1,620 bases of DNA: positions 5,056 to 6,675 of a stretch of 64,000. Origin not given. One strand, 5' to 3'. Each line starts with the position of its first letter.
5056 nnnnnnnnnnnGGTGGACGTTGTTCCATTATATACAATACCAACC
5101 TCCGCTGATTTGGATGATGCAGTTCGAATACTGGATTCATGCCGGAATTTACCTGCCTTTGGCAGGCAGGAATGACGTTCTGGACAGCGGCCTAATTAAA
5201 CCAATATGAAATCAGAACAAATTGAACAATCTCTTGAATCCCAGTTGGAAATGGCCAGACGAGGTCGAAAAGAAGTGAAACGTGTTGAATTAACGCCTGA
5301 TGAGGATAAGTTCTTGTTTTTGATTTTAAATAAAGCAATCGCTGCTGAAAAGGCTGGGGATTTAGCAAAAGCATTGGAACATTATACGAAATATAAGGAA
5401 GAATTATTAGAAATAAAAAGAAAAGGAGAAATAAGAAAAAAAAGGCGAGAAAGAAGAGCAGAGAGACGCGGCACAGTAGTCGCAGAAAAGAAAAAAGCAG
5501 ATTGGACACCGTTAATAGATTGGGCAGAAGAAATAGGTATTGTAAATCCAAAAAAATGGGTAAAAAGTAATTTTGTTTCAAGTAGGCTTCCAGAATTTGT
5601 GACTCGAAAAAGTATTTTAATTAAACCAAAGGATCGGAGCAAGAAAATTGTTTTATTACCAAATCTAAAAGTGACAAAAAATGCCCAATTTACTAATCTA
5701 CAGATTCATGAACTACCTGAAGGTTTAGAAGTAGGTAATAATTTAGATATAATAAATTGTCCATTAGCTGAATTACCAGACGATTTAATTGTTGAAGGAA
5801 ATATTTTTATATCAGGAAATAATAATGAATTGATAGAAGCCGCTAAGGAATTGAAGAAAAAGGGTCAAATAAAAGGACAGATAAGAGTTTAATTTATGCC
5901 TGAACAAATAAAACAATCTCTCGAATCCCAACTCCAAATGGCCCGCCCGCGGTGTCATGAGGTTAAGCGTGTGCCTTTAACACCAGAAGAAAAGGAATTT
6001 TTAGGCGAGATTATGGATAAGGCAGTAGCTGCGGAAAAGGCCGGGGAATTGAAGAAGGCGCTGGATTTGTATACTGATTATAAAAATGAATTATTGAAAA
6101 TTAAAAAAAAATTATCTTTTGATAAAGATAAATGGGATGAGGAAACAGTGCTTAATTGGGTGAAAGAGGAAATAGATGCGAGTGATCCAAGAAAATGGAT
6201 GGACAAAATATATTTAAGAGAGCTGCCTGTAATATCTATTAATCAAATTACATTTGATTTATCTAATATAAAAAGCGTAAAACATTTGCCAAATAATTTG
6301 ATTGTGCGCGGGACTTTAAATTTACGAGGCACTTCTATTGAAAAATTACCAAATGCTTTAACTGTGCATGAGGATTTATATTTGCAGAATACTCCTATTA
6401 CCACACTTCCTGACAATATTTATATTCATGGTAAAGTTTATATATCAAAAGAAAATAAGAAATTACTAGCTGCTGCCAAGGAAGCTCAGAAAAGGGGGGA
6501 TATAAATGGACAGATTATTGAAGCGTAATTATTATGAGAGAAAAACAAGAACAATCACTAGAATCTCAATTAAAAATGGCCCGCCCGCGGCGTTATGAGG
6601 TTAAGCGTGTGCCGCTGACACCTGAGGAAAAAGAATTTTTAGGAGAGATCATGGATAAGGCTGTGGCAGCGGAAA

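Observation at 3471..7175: Expanded paralog family: nucleotide-conserved MIT-like N-terminal module with divergent LPX/LRR-type repeat C-termini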

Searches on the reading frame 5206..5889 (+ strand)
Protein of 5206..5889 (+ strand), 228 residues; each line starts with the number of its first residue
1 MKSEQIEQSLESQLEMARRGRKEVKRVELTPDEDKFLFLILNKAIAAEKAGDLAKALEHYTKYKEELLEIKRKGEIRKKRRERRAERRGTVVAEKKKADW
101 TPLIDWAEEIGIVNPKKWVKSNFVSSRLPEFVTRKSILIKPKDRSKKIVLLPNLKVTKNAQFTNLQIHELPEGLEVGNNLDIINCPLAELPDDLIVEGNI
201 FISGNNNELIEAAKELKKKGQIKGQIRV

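Call 3: search_protein_families(library=pfam, proteins=[window:5206-5889:+], max_evalue=1)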
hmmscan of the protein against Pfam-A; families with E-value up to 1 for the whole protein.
window:5206-5889:+ (228 aa): 5 families
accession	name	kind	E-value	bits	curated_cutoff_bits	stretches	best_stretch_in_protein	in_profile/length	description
PF00515.34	TPR_1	-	0.033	14.4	27.8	1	42-62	6-26/34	Tetratricopeptide repeat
PF04212.24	MIT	-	0.071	13.6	30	1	40-79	7-49/66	MIT (microtubule interacting and transport) domain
PF00482.28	T2SSF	-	0.15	12.5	25.2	1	34-73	58-97/125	Type II secretion system (T2SS), protein F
PF24567.1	ANKLE2_3rd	-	0.17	13.1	27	1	50-101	51-99/101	ANKLE2 third alpha/beta domain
PF07719.23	TPR_2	-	0.17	12.5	27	1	42-62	6-26/34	Tetratricopeptide repeat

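Call 59: search_protein_families(library=padloc, proteins=[window:5206-5889:+], max_evalue=0.01)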
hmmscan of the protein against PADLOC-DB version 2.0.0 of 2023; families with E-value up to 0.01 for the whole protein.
window:5206-5889:+ (228 aa): 0 families

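Call 60: search_protein_families(library=ncbifam, proteins=[window:5206-5889:+], max_evalue=0.01)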
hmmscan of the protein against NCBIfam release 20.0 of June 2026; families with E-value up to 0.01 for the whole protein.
window:5206-5889:+ (228 aa): 0 families

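Call 61: search_protein_families(library=phrogs, proteins=[window:5206-5889:+], max_evalue=0.01)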
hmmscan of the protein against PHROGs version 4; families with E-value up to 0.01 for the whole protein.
window:5206-5889:+ (228 aa): 0 families

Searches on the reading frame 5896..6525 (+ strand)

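Call 3: search_protein_families(library=pfam, proteins=[window:5896-6525:+], max_evalue=1)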
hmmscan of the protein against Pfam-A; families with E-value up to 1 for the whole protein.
window:5896-6525:+ (210 aa): 4 families
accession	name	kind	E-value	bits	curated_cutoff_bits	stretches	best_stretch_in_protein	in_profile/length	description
PF09920.14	DUF2150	-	0.012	16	28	0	32-91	112-172/189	Uncharacterized protein conserved in archaea (DUF2150)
PF04212.24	MIT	-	0.036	14.6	30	1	38-70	6-38/66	MIT (microtubule interacting and transport) domain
PF20027.4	DUF6435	-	0.046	14.2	26.9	1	184-203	14-33/53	Family of unknown function (DUF6435)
PF12799.13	LRR_4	-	0.72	10.6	27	0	141-173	6-41/44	Leucine Rich repeats (2 copies)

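Call 59: search_protein_families(library=padloc, proteins=[window:5896-6525:+], max_evalue=0.01)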
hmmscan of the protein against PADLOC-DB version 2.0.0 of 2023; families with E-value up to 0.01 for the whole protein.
window:5896-6525:+ (210 aa): 0 families

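Call 60: search_protein_families(library=ncbifam, proteins=[window:5896-6525:+], max_evalue=0.01)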
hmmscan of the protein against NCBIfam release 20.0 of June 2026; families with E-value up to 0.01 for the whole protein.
window:5896-6525:+ (210 aa): 0 families

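Call 61: search_protein_families(library=phrogs, proteins=[window:5896-6525:+], max_evalue=0.01)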
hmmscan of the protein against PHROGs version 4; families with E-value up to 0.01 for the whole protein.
window:5896-6525:+ (210 aa): 0 families
